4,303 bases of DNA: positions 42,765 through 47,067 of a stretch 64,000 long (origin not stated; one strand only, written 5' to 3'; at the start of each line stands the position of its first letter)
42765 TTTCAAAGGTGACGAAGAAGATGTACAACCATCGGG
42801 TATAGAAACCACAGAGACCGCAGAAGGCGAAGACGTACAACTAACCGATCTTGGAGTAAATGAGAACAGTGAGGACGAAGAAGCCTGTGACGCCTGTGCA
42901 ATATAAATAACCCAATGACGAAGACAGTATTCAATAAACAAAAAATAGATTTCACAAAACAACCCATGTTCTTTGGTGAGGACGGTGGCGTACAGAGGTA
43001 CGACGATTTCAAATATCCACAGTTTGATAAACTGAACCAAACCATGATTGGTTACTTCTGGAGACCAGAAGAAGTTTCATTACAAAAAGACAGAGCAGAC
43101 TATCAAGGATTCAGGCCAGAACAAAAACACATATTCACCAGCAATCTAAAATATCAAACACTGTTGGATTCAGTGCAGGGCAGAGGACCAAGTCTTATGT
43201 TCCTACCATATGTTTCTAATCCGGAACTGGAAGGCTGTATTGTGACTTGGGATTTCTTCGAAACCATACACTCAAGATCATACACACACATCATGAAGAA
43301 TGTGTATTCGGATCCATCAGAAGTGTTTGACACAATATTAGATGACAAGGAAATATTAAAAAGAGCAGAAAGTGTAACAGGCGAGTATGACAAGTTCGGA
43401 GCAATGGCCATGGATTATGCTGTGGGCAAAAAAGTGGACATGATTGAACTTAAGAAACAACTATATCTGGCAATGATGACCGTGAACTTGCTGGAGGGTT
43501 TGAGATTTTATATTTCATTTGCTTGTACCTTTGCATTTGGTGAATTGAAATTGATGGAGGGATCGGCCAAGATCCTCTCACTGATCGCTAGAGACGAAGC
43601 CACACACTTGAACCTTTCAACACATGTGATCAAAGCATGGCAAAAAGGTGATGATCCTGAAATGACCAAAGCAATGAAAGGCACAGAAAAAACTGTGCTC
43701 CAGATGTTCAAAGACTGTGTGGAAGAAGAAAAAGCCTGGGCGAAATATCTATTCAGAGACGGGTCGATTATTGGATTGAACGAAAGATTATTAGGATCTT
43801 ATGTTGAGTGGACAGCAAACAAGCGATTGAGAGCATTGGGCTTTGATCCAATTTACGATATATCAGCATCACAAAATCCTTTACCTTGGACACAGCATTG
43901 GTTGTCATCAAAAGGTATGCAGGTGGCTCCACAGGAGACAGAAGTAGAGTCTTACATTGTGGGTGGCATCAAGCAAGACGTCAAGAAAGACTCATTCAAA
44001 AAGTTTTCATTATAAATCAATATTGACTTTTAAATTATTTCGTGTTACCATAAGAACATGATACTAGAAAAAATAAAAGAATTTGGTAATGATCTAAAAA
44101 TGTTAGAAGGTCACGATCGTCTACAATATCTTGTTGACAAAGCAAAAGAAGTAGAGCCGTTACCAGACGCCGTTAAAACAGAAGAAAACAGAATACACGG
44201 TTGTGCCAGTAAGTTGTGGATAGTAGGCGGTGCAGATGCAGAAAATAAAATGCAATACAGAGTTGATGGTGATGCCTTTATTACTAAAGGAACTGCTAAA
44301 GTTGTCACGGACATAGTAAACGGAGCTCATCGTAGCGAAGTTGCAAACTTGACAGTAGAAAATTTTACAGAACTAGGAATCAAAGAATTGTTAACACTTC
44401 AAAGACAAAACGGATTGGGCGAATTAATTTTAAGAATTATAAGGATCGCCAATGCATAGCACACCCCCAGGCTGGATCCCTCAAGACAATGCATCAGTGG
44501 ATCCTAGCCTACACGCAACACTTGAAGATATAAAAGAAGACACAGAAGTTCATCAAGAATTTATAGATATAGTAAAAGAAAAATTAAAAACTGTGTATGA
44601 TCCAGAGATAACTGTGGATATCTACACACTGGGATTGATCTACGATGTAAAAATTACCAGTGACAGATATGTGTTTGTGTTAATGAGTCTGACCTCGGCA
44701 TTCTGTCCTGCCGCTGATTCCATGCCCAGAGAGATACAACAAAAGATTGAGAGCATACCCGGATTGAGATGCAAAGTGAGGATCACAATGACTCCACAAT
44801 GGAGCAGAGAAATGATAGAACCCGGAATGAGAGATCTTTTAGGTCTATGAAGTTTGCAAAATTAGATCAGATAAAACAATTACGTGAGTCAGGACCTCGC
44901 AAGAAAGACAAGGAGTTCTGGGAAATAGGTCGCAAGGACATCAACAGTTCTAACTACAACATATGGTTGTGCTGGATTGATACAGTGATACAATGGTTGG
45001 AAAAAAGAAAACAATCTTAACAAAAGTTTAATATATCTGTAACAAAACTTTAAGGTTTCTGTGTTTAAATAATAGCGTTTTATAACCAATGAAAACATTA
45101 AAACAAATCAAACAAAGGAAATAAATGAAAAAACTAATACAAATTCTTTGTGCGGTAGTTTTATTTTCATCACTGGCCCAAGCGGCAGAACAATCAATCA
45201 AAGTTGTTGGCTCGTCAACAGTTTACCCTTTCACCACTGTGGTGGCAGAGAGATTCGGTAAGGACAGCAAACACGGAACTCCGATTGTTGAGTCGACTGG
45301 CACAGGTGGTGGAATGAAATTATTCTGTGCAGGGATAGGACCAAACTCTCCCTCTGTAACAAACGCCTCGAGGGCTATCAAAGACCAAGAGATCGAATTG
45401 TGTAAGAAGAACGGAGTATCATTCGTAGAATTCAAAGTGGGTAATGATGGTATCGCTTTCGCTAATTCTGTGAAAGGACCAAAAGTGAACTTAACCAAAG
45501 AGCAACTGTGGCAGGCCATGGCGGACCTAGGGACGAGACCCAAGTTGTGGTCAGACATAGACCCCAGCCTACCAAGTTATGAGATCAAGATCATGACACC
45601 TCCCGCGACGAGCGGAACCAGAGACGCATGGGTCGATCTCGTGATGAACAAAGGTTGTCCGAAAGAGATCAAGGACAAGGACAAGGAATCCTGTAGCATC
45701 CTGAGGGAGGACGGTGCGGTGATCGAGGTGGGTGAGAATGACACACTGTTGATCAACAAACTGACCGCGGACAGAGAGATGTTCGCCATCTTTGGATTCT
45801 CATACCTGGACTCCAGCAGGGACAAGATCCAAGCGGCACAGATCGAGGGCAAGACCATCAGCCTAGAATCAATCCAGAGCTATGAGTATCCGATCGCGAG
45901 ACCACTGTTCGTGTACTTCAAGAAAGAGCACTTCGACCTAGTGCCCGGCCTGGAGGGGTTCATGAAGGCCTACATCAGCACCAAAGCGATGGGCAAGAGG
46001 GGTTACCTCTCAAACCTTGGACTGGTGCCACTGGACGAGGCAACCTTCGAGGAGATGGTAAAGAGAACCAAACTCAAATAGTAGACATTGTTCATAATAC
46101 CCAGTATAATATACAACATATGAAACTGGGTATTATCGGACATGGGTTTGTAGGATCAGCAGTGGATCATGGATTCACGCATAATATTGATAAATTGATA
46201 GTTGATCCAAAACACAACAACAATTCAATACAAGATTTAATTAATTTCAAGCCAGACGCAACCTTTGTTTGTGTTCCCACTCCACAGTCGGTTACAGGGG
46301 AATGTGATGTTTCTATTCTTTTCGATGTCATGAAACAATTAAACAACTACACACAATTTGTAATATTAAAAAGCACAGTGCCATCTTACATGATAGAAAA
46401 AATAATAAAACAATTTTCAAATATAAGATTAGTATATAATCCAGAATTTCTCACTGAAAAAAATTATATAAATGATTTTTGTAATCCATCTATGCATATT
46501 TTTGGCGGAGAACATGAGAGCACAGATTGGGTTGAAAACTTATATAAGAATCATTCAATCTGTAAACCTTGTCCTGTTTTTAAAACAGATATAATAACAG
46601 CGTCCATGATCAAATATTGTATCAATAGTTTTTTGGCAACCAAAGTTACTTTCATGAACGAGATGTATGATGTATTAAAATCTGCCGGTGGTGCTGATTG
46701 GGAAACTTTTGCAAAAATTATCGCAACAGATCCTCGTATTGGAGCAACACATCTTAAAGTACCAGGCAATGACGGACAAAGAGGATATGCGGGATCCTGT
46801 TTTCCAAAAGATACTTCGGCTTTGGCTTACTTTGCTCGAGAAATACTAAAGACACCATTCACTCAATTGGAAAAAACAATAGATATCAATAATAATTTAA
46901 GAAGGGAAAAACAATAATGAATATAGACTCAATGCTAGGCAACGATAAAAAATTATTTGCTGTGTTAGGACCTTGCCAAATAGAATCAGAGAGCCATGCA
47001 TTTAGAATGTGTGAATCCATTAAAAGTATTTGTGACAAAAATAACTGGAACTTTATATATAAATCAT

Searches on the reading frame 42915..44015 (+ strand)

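Call 16: search_protein_families(library=phrogs, proteins=[window:42915-44015:+], max_evalue=0.001)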
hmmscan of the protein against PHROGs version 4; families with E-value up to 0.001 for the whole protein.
window:42915-44015:+ (366 aa): 4 families
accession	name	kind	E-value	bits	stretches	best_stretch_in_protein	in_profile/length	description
phrog_86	-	DNA, RNA and nucleotide metabolism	1.8e-151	506.3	1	2-365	43-402/504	ribonucleoside diphosphate reductase small subunit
phrog_10582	-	DNA, RNA and nucleotide metabolism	2e-65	221.5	1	1-163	1-163/255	ribonucleotide reductase class Ia beta subunit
phrog_8368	-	DNA, RNA and nucleotide metabolism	2.7e-41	142.1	1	214-363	1-151/156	aerobic NDP reductase small subunit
phrog_24856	-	DNA, RNA and nucleotide metabolism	4.5e-12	47.1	1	30-224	15-194/195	ribonucleotide reductase class Ia beta subunit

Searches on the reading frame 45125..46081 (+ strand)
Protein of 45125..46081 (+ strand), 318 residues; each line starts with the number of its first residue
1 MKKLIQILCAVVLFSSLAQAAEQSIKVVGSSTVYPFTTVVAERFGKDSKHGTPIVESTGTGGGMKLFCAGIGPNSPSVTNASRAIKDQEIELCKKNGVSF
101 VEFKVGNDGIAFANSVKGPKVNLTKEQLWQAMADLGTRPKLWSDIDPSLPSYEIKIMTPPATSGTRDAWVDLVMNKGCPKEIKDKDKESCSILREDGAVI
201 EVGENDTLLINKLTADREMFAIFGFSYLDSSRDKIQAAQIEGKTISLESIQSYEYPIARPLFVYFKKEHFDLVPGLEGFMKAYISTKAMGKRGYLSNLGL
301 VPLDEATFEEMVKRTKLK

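Call 16: search_protein_families(library=phrogs, proteins=[window:45125-46081:+], max_evalue=0.001)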
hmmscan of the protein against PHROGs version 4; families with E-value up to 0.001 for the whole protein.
window:45125-46081:+ (318 aa): 1 family
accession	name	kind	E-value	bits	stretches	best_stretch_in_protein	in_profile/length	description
phrog_5385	-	moron, auxiliary metabolic gene and host takeover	9e-05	22.7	1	17-170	26-164/328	phosphate transporter subunit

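Call 58: search_protein_families(library=pfam, proteins=[window:45125-46081:+], max_evalue=0.001)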
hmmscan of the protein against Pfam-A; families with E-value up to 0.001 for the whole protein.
window:45125-46081:+ (318 aa): 1 family
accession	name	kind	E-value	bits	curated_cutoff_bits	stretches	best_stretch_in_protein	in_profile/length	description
PF12849.12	PBP_like_2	-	3.6e-37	129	27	1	20-281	5-261/267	PBP superfamily domain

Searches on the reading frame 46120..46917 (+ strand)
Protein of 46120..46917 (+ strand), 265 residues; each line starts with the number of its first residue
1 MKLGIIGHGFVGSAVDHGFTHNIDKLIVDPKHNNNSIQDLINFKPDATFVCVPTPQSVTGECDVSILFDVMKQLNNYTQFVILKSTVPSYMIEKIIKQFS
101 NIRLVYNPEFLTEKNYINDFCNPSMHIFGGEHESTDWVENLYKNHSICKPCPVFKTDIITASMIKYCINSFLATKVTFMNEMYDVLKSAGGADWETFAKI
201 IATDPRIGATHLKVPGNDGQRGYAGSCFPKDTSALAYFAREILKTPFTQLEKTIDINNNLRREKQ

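Call 58: search_protein_families(library=pfam, proteins=[window:46120-46917:+], max_evalue=0.001)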
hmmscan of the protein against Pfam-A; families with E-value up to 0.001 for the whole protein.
window:46120-46917:+ (265 aa): 2 families
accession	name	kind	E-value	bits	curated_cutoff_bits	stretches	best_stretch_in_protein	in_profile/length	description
PF00984.24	UDPG_MGDP_dh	-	3.7e-20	72.3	25.4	1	160-258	2-93/94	UDP-glucose/GDP-mannose dehydrogenase family, central domain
PF03721.20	UDPG_MGDP_dh_N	-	1.3e-16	61.2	27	1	44-136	76-181/187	UDP-glucose/GDP-mannose dehydrogenase family, NAD binding domain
